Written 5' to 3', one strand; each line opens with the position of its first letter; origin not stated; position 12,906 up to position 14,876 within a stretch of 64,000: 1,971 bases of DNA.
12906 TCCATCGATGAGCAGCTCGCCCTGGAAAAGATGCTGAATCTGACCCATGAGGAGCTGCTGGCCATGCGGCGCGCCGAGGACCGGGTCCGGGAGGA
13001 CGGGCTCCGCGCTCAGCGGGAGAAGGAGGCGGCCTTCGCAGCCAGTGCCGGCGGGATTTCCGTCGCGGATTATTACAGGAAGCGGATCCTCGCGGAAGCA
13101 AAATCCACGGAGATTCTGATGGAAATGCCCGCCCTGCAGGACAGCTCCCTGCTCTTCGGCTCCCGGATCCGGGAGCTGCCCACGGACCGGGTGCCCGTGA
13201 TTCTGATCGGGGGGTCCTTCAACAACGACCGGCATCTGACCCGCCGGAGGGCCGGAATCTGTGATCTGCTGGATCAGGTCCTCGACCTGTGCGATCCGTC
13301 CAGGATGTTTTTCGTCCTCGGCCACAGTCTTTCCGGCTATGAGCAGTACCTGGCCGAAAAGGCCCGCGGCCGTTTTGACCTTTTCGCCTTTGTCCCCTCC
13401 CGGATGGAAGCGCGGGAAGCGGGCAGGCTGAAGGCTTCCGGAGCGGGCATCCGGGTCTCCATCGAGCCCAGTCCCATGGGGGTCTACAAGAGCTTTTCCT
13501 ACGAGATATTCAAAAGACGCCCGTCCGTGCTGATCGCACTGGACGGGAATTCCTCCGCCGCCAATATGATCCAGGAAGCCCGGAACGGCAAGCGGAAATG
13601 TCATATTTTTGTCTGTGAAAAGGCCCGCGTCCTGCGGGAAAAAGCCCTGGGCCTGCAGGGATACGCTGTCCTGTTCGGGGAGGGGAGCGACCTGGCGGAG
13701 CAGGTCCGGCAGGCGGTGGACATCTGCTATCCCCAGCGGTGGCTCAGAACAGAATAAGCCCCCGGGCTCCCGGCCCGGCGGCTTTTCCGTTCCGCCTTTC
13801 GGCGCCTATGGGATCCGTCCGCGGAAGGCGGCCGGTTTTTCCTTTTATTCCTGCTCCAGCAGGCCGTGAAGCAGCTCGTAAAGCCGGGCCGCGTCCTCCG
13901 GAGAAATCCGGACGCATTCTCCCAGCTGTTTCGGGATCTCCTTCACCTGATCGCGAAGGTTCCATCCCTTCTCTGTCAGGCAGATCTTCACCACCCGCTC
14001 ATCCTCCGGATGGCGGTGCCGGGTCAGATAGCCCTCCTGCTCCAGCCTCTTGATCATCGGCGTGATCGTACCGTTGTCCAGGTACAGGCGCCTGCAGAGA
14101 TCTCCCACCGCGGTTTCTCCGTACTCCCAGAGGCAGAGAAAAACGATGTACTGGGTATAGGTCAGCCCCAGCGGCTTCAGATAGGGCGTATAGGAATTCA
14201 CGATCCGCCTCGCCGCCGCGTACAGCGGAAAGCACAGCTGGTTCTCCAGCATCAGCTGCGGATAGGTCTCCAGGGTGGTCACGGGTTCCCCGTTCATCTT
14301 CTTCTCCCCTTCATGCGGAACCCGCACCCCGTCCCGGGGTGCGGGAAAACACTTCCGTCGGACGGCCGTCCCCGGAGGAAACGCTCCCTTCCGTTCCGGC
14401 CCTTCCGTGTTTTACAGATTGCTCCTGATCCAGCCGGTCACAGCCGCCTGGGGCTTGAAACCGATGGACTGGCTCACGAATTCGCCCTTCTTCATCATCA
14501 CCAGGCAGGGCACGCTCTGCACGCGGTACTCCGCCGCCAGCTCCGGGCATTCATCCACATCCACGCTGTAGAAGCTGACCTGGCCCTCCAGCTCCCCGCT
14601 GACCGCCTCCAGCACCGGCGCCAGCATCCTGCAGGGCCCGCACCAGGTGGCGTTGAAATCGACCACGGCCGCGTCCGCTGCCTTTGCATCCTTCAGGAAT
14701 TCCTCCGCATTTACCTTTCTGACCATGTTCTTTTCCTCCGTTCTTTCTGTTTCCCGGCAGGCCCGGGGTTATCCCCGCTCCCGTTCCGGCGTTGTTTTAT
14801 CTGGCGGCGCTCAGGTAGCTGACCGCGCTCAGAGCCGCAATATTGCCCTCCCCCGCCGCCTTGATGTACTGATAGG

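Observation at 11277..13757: Orphan 826-aa adenosine/AMP-deaminase-like protein fused to a LOG/SLOG-like domain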

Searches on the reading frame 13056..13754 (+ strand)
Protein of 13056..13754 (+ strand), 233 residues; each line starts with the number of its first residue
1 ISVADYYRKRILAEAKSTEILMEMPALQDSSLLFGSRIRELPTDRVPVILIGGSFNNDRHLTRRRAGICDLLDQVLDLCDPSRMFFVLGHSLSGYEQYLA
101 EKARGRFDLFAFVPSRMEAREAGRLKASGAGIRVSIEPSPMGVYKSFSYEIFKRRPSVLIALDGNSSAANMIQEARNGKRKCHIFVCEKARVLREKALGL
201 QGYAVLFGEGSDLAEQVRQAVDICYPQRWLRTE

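Call 10: find_homologous_proteins(query=window:13056-13754:+)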
Query seq(233 aa) (233 aa): 66 proteins with E <= 0.001 among 958 candidates.
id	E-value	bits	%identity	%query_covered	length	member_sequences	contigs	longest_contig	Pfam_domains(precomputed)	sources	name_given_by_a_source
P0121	1.6e-93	330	66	100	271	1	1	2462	-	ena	-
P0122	2.0e-91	324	65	98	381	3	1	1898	PF00962.29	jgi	-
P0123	6.2e-88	312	61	99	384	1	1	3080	PF00962.29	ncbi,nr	ncbi:MAG: hypothetical protein IJ203_12555, partial [Atopobiaceae bacterium]|nr:hypothetical protein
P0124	7.8e-87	309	62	97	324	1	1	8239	-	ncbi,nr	ncbi:MAG: hypothetical protein Q4A07_10225, partial [Coriobacteriales bacterium]|nr:hypothetical pro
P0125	7.8e-87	309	61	99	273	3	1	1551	-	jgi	jgi:hypothetical protein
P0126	1.2e-86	308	60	100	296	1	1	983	-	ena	-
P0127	1.5e-85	304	59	100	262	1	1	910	-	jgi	jgi:hypothetical protein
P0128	6.5e-85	302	61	92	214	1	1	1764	-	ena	-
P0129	8.3e-85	302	63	91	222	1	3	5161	-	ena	-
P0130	1.2e-83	298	60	99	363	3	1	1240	PF00962.29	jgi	jgi:hypothetical protein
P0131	2.0e-81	291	66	84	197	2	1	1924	-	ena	-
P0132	2.3e-80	287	68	80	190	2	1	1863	-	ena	-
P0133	5.8e-76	273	67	78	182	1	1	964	-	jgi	jgi:hypothetical protein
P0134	2.7e-74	268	66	79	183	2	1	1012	-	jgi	jgi:hypothetical protein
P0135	4.4e-74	267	63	80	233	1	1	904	-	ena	-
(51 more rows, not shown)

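Call 14: search_protein_families(library=pfam, proteins=[window:13077-13754:+], max_evalue=1)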
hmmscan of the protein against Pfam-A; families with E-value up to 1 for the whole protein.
window:13077-13754:+ (226 aa): 1 family
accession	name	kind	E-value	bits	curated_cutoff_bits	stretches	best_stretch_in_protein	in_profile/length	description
PF00640.29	PID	-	0.082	13.4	20.9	1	164-184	99-120/140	Phosphotyrosine interaction domain (PTB/PID)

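Call 19: search_protein_representatives(protein=window:13077-13754:+)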
Query: 226 residues. Proteins with E-value up to 0.001 (for the whole library): 117; up to 1e-10: 81; up to 1e-30: 31. The best 117 are listed.
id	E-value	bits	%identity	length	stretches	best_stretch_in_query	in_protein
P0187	3.9e-62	226.1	49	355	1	4-214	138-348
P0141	1.3e-60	221.2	50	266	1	9-217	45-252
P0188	1.6e-56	207.7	50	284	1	1-214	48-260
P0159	1.2e-55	205.0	52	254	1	18-215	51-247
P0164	1.2e-52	195.1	50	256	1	19-212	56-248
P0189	9.9e-52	192.1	48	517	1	13-214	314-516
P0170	2.5e-50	187.5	54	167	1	34-200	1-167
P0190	9.2e-50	185.7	47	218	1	23-213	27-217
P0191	2.6e-49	184.2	52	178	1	39-201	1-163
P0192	7.7e-47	176.1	44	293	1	9-200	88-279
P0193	8.5e-47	176.0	49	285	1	27-202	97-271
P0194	1.6e-45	171.8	51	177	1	43-204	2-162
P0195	7.3e-45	169.7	42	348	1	20-209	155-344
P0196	2.0e-44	168.2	44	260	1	29-210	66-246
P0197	3.8e-44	167.3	46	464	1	28-202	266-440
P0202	2.0e-36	142.0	39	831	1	27-214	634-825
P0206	8.6e-34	133.5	41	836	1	31-210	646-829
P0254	1.3e-13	67.6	30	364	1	30-192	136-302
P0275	1.0e-07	48.2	34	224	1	23-131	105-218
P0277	2.9e-07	46.8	35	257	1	29-93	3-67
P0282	9.3e-07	45.1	32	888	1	31-182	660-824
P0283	1.1e-06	44.9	37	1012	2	38-97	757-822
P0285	1.5e-05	41.2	31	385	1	37-174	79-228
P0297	7.9e-04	35.6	33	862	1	34-181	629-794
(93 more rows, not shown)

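Call 21: search_protein_families(library=pfam, proteins=[P0282, P0283, P0297, P0254, P0285, P0202, P0206, P0275, P0277], max_evalue=0.01)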
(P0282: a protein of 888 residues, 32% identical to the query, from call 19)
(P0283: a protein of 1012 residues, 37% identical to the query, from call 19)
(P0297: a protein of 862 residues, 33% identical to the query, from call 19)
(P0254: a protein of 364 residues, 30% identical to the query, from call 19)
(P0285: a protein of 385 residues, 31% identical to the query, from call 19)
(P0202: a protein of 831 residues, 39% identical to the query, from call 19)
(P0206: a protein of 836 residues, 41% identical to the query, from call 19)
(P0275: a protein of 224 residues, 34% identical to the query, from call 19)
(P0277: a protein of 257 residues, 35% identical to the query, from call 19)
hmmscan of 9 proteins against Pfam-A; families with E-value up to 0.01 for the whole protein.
P0282 (888 aa): 1 family
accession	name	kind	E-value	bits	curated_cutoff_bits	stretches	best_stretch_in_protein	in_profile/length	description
PF00962.28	A_deaminase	-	2.1e-18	66.9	27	2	334-453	81-201/330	Adenosine deaminase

P0283 (1012 aa): 1 family
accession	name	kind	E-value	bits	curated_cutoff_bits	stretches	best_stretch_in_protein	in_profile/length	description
PF00962.28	A_deaminase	-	1.3e-10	41.4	27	1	586-673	215-297/330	Adenosine deaminase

P0297 (862 aa): 1 family
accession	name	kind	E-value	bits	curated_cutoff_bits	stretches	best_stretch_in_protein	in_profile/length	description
PF00962.28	A_deaminase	-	1.3e-08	34.7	27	1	463-584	215-306/330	Adenosine deaminase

P0254 (364 aa): 2 families
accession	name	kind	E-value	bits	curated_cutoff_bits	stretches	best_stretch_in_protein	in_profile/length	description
PF00962.28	A_deaminase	-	9.6e-09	35.2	27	1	5-89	236-322/330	Adenosine deaminase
PF16480.10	DUF5057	-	0.0088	15.9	27.9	0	19-44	1-26/378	Domain of unknown function (DUF5057)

P0285 (385 aa): 0 families

P0202 (831 aa): 1 family
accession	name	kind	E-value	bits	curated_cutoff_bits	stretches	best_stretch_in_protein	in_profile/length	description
PF00962.28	A_deaminase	-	1.9e-21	76.9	27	1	316-580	77-318/330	Adenosine deaminase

P0206 (836 aa): 1 family
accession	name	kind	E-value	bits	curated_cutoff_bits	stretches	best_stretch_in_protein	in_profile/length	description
PF00962.28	A_deaminase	-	2.2e-20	73.4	27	1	323-576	78-305/330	Adenosine deaminase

P0275 (224 aa): 0 families

P0277 (257 aa): 0 families
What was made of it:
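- Tried and rejected: All of those checked that were long enough to tell carry the ADA domain (calls 19, 21).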

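Call 34: search_solved_structures(query=A2, max_evalue=10, show_alignments=3)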
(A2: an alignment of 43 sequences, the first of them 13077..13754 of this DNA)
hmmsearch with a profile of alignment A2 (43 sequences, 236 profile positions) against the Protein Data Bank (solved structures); distinct sequences matched with E-value up to 10: 2.
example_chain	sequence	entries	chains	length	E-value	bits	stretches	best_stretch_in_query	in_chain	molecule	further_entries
2lvb_A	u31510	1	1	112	0.45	13.1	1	26-90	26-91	DE NOVO DESIGNED PFK fold PROTEIN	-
2lnd_A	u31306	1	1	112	0.65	12.6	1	29-90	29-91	DE NOVO DESIGNED PROTEIN, PFK fold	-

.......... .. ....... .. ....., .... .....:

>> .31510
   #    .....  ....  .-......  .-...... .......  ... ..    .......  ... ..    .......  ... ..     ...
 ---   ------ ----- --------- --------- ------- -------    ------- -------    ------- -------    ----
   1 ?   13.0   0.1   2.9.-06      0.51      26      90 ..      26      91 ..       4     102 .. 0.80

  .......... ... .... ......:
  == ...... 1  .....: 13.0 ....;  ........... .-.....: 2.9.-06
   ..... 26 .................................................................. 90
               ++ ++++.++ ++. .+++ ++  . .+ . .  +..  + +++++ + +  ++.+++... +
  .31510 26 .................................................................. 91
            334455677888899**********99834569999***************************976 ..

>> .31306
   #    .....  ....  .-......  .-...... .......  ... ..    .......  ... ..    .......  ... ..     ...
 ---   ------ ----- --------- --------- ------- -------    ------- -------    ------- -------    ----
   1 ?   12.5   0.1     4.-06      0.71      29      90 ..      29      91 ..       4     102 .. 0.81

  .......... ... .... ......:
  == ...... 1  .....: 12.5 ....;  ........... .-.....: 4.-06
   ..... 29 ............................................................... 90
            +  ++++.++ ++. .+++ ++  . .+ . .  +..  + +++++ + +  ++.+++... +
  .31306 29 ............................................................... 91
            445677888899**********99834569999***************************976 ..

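Call 35: predict_structure(alignment_id=A2)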
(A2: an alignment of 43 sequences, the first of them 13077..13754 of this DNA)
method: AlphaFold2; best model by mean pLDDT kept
length: 226 residues; sequences in the alignment: 43
mean_pLDDT: 90.5   pTM: 0.86
mean pLDDT of the five models: 90.5, 89.5, 89.0, 88.9, 88.2
residues with pLDDT >= 90: 179; 70-90: 21; 50-70: 25; < 50: 1
segments of 3 or more residues with pLDDT < 50: none
pLDDT, mean of each block of 10 residues (from residue 1): 63 64 95 96 92 86 98 98 95 97 96 94 93 85 95 95 96 97 96 96 97 88 57
secondary structure, 60 per line:
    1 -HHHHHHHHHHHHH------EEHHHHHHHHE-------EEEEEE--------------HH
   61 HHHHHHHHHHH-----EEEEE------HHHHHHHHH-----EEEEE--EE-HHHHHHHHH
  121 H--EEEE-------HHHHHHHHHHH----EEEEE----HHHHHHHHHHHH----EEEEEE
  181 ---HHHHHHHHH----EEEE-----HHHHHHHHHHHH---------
elements in order: H2-14 H23-30 E39-44 H59-71 E77-81 H88-96 E102-106 H112-121 E124-127 H135-145 E150-154 H159-170 E175-180 H184-192 E197-200 H206-217
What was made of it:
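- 13182..13736 (+): C-terminal SLOG-fold alpha/beta domain (aa 636-820), seven strands, with conserved loops GGSFN, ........, (F)VP, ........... and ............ AF2 domain model at pLDDT 90.5 (call 35).
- On SLOG superfamily (fold level): The domain model has pLDDT 90.5 (call 35).
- On LOG family (Pfam PF03641 Lysine_decarbox / TIGR00730): The alignment was made by eye from strand order (call 35) and was not verified by superposition.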

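Call 37: fold_search(model_id=the predicted structure, library=pdb)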
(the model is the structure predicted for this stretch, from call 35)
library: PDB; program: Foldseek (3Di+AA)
matches with E <= 10: 1466; with E <= 0.001: 7
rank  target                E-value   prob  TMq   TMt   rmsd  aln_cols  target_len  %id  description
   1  9mt8_A                1.8e-05  1.00  0.53  0.17   6.2       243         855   13  Cryo-EM structure of the human TRPM4 channel in a calcium bound putative desensitized state (released 2025-10-29)
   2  4ljk_G                1.6e-04  1.00  0.51  0.53   9.3       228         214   13  Structural insights into the unique single-stranded DNA binding mode of DNA processing protein A from Helicobacter pyl (released 2014-01-01)
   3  6bco_A                2.1e-04  1.00  0.53  0.15   6.6       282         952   11  cryo-EM structure of TRPM4 in ATP bound state with short coiled coil at 2.9 angstrom resolution (released 2017-12-13)
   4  6o6r_A                3.5e-04  1.00  0.44  0.13  14.8       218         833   13  Structure of the TRPM8 cold receptor by single particle electron cryo-microscopy, AMTB-bound state (released 2019-09-18)
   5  4ljk_F                5.3e-04  1.00  0.53  0.54   9.1       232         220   12  Structural insights into the unique single-stranded DNA binding mode of DNA processing protein A from Helicobacter pyl (released 2014-01-01)
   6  8e4l_A                6.4e-04  1.00  0.53  0.16   6.4       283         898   11  The open state mouse TRPM8 structure in complex with the cooling agonist C3, AITC, and PI(4,5)P2 (released 2022-10-26)
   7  9b90_A                1.0e-03  1.00  0.54  0.15   6.8       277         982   10  Cryo-EM structure of the human TRPM4 channel in complex with calcium and ATP at 37 degrees Celsius (released 2024-05-15)
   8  9y2b_A                1.1e-03  1.00  0.49  0.14  11.9       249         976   14  Cryo-EM structure of the human TRPM4 channel in complex with EGTA and DAB at 37 degrees Celsius (released 2026-02-04)
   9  6bcj_A                1.2e-03  1.00  0.49  0.15   6.7       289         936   10  cryo-EM structure of TRPM4 in apo state with short coiled coil at 3.1 angstrom resolution (released 2017-12-13)
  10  4ljk_A                1.2e-03  1.00  0.49  0.50   9.1       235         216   13  Structural insights into the unique single-stranded DNA binding mode of DNA processing protein A from Helicobacter pyl (released 2014-01-01)
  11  6pkv_A                1.2e-03  0.99  0.46  0.12   7.1       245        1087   13  Cryo-EM structure of the zebrafish TRPM2 channel in the apo conformation, processed with C4 symmetry (released 2019-08-28)
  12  4ljr_A                1.4e-03  1.00  0.53  0.55   9.0       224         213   12  Structural insights into the unique single-stranded DNA binding mode of DNA processing protein A from Helicobacter pyl (released 2014-01-01)
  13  9jje_A                1.4e-03  1.00  0.53  0.15   6.4       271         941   11  Nematostella vectensis TRPM2 tetramer in complex with ADPRP/Ca2+ (released 2024-11-06)
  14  5mll_B                1.7e-03  1.00  0.53  0.54  10.6       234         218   12  Structure of HpDprA at 1.9 Angstroms resolution (released 2017-12-20)
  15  9zcv_A                1.7e-03  1.00  0.53  0.14   8.0       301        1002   10  Human TRPM8 fully-swapped, desensitized, ligand-free structure at 4 degrees Celsius resolved in cell vesicles (released 2026-03-25)
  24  9us2_B                3.7e-03  0.99  0.45  0.50   6.1       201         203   12  Crystal structure of YgdH from Neisseria meningitidis (released 2025-08-06)
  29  5zbl_B                5.4e-03  0.99  0.48  0.57   6.0       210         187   10  Crystal structure of type-I LOG from Corynebacterium glutamicum in complex with AMP (released 2018-06-27)
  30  9us2_C                5.7e-03  0.99  0.52  0.57   5.4       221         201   12  Crystal structure of YgdH from Neisseria meningitidis (released 2025-08-06)
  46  5its_D                1.2e-02  0.99  0.50  0.56   5.6       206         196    9  Crystal structure of LOG from Corynebacterium glutamicum (released 2016-08-24)
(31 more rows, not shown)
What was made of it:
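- On SLOG superfamily (fold level): The top 26 Foldseek PDB hits are TRPM, DprA, Moco carrier protein and YgdH, and LOG follows at ranks 29 and 46; all have probability 0.95-1.0 and the best E is 1.8e-5 (call 37).
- Closest known: LOG / PpnN. Same: Both have the seven-stranded SLOG fold, with fold matches to 5zbl, 5its and 9us2 (call 37).
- Closest known: TRPM channel N-terminal. Same: These are the best structural matches: TRPM4 9mt8 at E 1.8e-5 and TM 0.53 normalised to the query (call 37).
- The top 26 Foldseek PDB hits are all from five SLOG families: TRPM, DprA, Moco carrier protein, PpnN/YgdH and LOG (call 37). The domain's fold matches include LOG with AMP (5zbl) and YgdH/PpnN (9us2) (call 37). 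The best fold matches are non-enzymatic SLOG domains: TRPM, DprA and the Moco carrier protein (call 37).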

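Call 51: search_protein_families(library=pfam, alignment_id=A2, max_evalue=10)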
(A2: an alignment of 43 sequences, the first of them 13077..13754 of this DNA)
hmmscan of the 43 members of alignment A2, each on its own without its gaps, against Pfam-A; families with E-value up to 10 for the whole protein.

A. member 1, window:13077-13754:+ (226 aa): 1 family
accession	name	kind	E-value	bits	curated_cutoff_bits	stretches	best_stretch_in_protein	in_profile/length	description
PF00640.29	PID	-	0.082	13.4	20.9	1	164-184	99-120/140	Phosphotyrosine interaction domain (PTB/PID)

B. families by the number of members that match (of 43 scanned): 21 families
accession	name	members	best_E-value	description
PF13155.12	Toprim_2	20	0.01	Toprim-like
PF13662.12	Toprim_4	8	0.0079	Toprim domain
PF00962.28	A_deaminase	1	0.00041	Adenosine deaminase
PF25181.1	Phage_Bbp19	1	0.018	Bbp19-like phage protein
PF00901.23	Orbi_VP5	1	0.021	Orbivirus outer capsid protein VP5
PF05700.16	BCAS2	1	0.03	Breast carcinoma amplified sequence 2 (BCAS2)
PF16109.11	DUF4827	1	0.043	Domain of unknown function (DUF4827)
PF14164.11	YqzH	1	0.045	YqzH-like protein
PF04216.18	FdhE_N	1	0.047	FdhE, N-terminal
PF23669.1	WH_MCM2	1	0.081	DNA replication licensing factor MCM2-like, winged-helix domain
PF00640.29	PID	1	0.082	Phosphotyrosine interaction domain (PTB/PID)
PF04904.21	SAM_NCD1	1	0.087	NAB conserved region 1 (NCD1) SAM domain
PF22425.1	ORF126-like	1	0.11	Hypothetical protein ORF126-like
PF02382.20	RTX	1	0.11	N-terminal domain in RTX protein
PF17598.7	DUF5494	1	0.12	Family of unknown function (DUF5494)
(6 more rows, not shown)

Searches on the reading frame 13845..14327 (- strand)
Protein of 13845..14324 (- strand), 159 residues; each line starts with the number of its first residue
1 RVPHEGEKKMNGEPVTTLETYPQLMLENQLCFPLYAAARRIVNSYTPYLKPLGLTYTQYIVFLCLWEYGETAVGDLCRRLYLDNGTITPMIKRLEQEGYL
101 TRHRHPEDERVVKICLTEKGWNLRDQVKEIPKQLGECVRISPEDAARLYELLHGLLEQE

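Call 14: search_protein_families(library=pfam, proteins=[window:13845-14324:-], max_evalue=1)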
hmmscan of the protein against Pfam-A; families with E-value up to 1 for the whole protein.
window:13845-14324:- (159 aa): 13 families
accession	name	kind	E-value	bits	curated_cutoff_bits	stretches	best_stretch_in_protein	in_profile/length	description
PF01047.28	MarR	-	5.1e-17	62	24.6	1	54-112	1-59/59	MarR family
PF22381.2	Staph_reg_Sar_Rot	-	2.4e-16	60.1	27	1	45-124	3-82/85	Transcriptional regulator SarA/Rot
PF12802.13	MarR_2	-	2.4e-09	37.6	27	1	52-110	1-60/61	MarR family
PF13463.12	HTH_27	-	1.3e-07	32.3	22.2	1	55-120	2-68/68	Winged helix DNA-binding domain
PF13412.12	HTH_24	-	0.00087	19.3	21.9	1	64-101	11-48/48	Winged helix-turn-helix DNA-binding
PF03551.20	PadR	-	0.0037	17.7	27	1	83-120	30-69/75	Transcriptional regulator PadR-like family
PF01978.25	TrmB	-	0.0039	17.4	25.6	1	49-104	1-56/68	Sugar-specific transcriptional regulator TrmB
PF01638.23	HxlR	-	0.0046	17.2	20.8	1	69-131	17-80/91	HxlR-like helix-turn-helix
PF01325.25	Fe_dep_repress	-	0.0096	16.5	26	1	73-102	25-54/60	Iron dependent repressor, N-terminal DNA binding domain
PF09339.16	HTH_IclR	-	0.014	15.6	22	1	67-102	14-50/52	IclR helix-turn-helix domain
PF03965.22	Penicillinase_R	-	0.016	16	22.6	1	60-105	7-56/115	Penicillinase repressor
PF14947.12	HTH_45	-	0.023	15.1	25.5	1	75-131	24-73/77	Winged helix-turn-helix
PF21984.2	DnaD_N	-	0.14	12.8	27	1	73-111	38-76/101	DnaD N-terminal domain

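Call 87: search_protein_families(library=padloc, proteins=[window:13848-14327:-], max_evalue=0.001)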
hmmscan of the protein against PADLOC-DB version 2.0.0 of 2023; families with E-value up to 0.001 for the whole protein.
window:13848-14327:- (160 aa): 1 family
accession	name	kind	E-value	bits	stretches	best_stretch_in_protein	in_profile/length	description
PDLC01879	CARF3--CARF_TM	-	5.9e-06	24.1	1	53-128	152-220/222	-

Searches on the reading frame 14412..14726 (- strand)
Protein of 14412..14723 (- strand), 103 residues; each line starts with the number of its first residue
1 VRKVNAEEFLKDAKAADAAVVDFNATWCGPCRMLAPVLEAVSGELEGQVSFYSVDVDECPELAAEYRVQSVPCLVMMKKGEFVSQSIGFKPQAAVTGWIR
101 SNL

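Call 14: search_protein_families(library=pfam, proteins=[window:14412-14723:-], max_evalue=1)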
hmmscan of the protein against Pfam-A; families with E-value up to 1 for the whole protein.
window:14412-14723:- (103 aa): 14 families
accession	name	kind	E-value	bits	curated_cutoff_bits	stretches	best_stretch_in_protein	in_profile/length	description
PF00085.26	Thioredoxin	-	3.2e-25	88.6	23.5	1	3-100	4-102/103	Thioredoxin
PF13098.12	Thioredoxin_2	-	1.9e-05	25.4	27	1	16-96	5-101/104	Thioredoxin-like domain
PF14595.12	Thioredoxin_9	-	3.5e-05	24.1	25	1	18-81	43-108/129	Thioredoxin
PF13905.12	Thioredoxin_8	-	0.00011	22.9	27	2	20-57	5-44/94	Thioredoxin-like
PF04756.19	OST3_OST6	-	0.00045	20.2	27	1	27-79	45-104/294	OST3 / OST6 family, transporter family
PF13192.12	Thioredoxin_3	-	0.0005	20.5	24.8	1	27-76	9-55/76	Thioredoxin domain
PF13728.12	TraF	-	0.0053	17.1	23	1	2-80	116-202/224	F plasmid transfer operon protein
PF07689.18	KaiB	-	0.0062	16.7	27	1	44-76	25-57/82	KaiB domain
PF00578.27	AhpC-TSA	-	0.015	15.7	26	1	10-84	20-95/124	AhpC/TSA family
PF07449.17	HyaE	-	0.03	14.8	22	1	56-86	69-99/108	Hydrogenase-1 expression protein HyaE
PF05768.20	Glrx-like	-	0.045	14.5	26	1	28-78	10-57/77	Glutaredoxin-like domain (DUF836)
PF00462.30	Glutaredoxin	-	0.053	14.2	22.9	1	23-76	4-55/60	Glutaredoxin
PF02966.22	DIM1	-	0.069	13.4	27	1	20-77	24-80/133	Mitosis protein DIM1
PF09673.15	TrbC_Ftype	-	0.13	12.8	24.2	1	48-85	50-85/111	Type-F conjugative transfer system pilin assembly protein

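Call 87: search_protein_families(library=padloc, proteins=[window:14415-14726:-], max_evalue=0.001)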
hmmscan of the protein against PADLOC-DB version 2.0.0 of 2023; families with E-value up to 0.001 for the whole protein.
window:14415-14726:- (104 aa): 0 families
